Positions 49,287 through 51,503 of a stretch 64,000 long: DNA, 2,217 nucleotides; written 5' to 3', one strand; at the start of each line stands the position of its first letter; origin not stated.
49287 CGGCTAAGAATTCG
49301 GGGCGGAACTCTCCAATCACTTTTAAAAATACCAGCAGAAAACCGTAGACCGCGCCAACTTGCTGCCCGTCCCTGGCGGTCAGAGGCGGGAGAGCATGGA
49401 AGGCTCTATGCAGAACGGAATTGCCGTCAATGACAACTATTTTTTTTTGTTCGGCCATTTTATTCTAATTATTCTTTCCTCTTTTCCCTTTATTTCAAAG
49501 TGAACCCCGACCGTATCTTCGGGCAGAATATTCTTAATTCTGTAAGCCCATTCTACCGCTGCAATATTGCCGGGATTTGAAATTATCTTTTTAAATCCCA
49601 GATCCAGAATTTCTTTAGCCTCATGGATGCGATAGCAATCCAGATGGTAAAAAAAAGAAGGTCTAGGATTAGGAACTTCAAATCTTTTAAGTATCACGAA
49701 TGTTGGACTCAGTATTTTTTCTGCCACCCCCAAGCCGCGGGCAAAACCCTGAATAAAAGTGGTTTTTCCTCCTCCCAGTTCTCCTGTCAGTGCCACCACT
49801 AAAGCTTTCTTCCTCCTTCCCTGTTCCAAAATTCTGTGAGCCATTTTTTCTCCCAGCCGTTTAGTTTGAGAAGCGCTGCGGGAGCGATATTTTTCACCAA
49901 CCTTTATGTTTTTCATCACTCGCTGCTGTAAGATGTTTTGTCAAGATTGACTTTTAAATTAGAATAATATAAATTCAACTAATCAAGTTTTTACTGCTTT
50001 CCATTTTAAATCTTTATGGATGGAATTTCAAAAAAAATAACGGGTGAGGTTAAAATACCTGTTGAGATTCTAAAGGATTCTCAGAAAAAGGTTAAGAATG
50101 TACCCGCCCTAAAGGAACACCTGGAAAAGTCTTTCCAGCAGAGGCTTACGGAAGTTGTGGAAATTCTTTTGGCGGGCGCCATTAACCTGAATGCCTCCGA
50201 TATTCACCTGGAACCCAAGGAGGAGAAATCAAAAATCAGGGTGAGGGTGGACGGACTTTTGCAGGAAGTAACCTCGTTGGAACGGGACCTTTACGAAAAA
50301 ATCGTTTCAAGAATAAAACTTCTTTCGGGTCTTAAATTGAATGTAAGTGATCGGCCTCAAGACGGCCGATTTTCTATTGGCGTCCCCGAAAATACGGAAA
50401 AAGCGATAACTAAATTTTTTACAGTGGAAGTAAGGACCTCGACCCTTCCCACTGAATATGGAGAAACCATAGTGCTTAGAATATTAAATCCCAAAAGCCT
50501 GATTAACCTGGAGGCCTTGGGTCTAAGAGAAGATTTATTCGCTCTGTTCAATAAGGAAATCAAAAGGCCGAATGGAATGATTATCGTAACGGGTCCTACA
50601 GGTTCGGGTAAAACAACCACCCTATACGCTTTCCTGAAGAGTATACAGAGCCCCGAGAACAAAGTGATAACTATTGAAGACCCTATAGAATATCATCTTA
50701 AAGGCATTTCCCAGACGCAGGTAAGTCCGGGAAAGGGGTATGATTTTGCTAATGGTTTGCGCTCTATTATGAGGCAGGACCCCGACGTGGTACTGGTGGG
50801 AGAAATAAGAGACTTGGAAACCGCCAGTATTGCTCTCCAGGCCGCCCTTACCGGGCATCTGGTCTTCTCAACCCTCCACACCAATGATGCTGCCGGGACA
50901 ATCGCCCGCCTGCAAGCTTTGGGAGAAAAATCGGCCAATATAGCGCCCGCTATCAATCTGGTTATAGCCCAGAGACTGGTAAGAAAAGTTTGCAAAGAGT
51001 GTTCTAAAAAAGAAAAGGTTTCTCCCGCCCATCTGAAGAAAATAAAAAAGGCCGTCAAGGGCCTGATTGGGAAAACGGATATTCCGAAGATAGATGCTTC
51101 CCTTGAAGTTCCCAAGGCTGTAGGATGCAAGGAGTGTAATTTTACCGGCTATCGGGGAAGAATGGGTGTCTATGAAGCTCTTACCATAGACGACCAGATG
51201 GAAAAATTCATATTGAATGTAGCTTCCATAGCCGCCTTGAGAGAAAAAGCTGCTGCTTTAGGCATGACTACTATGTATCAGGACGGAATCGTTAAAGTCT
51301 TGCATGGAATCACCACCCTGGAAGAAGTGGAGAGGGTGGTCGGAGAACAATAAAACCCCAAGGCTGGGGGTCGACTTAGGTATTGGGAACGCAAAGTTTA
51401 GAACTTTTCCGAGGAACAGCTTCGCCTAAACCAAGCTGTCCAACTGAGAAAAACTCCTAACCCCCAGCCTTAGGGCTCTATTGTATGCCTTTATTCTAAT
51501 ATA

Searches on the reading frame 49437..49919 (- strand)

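Call 70: search_protein_families(library=pfam, proteins=[window:49437-49919:-], max_evalue=0.001)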
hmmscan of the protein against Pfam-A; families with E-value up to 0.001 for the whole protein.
window:49437-49919:- (160 aa): 1 family
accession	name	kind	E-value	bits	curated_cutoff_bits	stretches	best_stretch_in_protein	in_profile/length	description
PF02367.23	TsaE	-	9.6e-32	110.1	26.6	1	14-149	2-126/128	Threonylcarbamoyl adenosine biosynthesis protein TsaE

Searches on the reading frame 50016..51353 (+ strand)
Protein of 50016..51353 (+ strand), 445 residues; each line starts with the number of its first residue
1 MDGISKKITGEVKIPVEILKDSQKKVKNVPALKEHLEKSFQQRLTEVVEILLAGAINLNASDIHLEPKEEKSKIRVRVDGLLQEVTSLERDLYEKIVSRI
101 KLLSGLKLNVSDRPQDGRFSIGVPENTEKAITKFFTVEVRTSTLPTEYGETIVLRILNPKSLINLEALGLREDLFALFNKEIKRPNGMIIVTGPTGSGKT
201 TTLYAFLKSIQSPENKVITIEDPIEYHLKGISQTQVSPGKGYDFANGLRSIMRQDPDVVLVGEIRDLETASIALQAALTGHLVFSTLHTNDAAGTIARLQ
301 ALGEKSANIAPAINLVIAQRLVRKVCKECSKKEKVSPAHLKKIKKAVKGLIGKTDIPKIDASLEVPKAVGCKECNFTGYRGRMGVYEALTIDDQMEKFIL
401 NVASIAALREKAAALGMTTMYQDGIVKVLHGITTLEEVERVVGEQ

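Call 70: search_protein_families(library=pfam, proteins=[window:50016-51353:+], max_evalue=0.001)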
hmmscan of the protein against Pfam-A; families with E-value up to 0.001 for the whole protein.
window:50016-51353:+ (445 aa): 4 families
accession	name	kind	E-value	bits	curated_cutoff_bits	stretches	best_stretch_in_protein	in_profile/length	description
PF00437.27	T2SSE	-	2.7e-118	395.3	24.9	1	43-440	7-370/370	Type II/IV secretion system protein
PF25199.1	nSTAND_NTPase5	-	5.4e-05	23.5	34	1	177-229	31-85/145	Novel STAND NTPase 5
PF13191.12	AAA_16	-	7e-05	23.8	32.6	1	172-227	10-63/167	AAA ATPase domain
PF13401.12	AAA_22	-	0.00018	22.3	27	1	185-221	4-40/130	AAA domain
